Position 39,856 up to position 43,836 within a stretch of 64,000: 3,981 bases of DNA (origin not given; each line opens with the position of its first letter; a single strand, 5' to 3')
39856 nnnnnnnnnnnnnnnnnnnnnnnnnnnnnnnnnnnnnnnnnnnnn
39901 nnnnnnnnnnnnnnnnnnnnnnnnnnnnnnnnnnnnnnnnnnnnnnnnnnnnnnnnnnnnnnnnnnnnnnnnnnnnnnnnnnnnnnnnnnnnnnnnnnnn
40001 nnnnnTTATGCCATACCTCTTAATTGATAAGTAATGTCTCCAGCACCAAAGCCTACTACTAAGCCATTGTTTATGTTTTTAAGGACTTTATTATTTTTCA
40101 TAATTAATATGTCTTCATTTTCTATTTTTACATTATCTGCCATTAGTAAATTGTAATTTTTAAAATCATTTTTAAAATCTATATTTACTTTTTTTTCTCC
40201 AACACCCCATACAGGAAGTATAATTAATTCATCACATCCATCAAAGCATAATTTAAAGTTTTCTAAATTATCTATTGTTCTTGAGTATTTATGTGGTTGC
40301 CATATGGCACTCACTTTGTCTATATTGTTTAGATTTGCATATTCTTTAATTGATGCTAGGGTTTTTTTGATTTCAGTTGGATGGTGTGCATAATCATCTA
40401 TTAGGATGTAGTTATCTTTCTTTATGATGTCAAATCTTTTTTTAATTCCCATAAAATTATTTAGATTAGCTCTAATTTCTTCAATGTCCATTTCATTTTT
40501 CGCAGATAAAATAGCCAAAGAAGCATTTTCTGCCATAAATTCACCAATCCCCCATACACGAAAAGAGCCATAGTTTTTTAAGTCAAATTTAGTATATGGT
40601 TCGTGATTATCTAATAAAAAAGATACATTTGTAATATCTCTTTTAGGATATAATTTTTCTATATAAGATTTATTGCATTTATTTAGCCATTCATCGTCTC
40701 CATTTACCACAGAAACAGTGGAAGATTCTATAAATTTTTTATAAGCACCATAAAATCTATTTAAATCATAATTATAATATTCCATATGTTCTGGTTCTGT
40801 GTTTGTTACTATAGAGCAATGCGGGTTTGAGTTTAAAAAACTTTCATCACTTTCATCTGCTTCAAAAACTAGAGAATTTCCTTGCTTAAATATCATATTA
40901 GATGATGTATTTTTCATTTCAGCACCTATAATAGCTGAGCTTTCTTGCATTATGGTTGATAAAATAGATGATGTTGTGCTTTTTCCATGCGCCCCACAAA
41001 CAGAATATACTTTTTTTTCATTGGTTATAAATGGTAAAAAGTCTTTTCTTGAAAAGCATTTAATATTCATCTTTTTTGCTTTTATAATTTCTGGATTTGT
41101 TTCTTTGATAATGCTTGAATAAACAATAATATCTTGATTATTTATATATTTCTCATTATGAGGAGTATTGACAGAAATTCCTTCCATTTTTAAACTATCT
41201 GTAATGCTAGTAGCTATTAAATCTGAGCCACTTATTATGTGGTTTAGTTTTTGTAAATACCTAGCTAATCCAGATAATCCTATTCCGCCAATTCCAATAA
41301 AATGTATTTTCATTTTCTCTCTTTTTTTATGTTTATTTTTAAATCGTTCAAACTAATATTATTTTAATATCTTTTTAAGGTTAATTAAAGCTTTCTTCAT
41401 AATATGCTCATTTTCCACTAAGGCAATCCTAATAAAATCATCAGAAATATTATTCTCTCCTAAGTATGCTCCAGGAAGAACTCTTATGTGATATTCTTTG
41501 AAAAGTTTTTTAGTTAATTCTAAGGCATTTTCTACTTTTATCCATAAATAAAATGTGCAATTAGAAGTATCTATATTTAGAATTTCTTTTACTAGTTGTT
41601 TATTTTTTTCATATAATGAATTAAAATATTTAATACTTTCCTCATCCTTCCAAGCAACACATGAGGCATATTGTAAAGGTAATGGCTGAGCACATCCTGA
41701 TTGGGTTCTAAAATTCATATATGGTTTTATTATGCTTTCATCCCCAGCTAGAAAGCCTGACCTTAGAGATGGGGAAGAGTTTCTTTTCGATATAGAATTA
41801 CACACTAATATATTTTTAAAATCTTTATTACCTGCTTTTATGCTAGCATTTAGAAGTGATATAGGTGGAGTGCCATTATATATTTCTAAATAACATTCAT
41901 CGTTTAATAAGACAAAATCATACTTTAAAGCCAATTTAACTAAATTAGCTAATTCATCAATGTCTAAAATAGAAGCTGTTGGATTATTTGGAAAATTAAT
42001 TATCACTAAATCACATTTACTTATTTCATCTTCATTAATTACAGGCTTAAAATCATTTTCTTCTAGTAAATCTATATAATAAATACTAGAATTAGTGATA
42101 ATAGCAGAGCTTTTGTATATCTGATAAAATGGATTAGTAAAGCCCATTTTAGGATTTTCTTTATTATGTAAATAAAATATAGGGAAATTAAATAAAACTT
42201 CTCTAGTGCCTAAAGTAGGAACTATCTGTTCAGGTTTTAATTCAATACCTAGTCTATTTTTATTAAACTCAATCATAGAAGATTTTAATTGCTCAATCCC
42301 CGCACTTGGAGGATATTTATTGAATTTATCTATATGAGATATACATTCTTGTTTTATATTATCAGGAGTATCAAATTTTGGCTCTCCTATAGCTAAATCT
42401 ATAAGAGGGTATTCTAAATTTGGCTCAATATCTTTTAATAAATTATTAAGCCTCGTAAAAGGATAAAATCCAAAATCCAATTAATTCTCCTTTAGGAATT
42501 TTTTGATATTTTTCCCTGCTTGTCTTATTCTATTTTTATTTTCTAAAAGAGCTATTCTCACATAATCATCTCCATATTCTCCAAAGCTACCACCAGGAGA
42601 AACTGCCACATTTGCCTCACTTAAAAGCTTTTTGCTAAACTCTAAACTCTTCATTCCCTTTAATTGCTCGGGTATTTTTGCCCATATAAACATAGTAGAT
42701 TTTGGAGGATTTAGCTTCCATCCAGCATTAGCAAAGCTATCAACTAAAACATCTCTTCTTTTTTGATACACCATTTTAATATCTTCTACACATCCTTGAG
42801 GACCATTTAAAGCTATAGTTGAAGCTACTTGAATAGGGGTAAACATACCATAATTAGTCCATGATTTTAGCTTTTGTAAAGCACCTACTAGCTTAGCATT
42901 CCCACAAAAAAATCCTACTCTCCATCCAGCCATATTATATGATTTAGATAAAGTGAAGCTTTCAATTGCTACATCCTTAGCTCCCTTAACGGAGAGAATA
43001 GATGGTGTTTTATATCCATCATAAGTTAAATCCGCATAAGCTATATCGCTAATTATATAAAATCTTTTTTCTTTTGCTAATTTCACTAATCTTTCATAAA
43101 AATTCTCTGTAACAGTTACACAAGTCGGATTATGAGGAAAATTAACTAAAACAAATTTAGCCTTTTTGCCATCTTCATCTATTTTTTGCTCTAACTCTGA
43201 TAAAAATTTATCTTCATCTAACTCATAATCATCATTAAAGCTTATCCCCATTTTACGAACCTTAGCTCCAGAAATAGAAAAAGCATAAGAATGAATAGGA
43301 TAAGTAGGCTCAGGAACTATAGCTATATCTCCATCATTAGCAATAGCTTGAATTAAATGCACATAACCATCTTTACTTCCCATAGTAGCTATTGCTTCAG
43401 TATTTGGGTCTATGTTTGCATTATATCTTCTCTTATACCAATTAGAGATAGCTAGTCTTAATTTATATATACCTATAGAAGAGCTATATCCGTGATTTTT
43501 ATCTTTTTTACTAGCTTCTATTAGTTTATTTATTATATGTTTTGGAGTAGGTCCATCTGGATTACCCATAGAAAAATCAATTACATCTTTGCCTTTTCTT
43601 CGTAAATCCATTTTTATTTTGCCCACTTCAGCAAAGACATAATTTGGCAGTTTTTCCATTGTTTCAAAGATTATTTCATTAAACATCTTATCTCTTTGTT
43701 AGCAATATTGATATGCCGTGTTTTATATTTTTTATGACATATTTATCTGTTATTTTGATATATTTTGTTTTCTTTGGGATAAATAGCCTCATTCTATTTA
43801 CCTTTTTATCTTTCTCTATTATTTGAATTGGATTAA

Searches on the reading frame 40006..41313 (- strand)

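Call 54: search_protein_families(library=pfam, max_evalue=0.000001, proteins=[window:40006-41313:-])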
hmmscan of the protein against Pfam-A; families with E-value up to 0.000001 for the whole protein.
window:40006-41313:- (435 aa): 3 families
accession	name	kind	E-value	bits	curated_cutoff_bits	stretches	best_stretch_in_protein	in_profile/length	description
PF01225.30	Mur_ligase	-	5.7e-19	68.7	21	1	2-99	1-93/95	Mur ligase family, catalytic domain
PF08245.18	Mur_ligase_M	-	5.6e-10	39.9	24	1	105-270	1-199/200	Mur ligase middle domain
PF02875.26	Mur_ligase_C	-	5.1e-08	34.3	28.4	1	293-366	2-75/127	Mur ligase, glutamate ligase domain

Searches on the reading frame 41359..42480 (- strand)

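Call 54: search_protein_families(library=pfam, max_evalue=0.000001, proteins=[window:41359-42480:-])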
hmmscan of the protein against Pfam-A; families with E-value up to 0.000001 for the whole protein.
window:41359-42480:- (373 aa): 1 family
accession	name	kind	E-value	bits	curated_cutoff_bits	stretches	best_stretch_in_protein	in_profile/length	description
PF00155.27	Aminotran_1_2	-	8e-36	124.4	19.7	1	26-357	3-351/361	Aminotransferase class I and II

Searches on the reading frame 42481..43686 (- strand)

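Call 55: search_protein_families(library=pfam, max_evalue=0.000001, proteins=[window:42481-43686:-])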
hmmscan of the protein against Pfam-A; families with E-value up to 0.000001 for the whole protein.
window:42481-43686:- (401 aa): 1 family
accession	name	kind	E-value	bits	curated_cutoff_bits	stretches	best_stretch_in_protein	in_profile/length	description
PF00155.27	Aminotran_1_2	-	2.6e-64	218.1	19.7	1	33-380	1-346/361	Aminotransferase class I and II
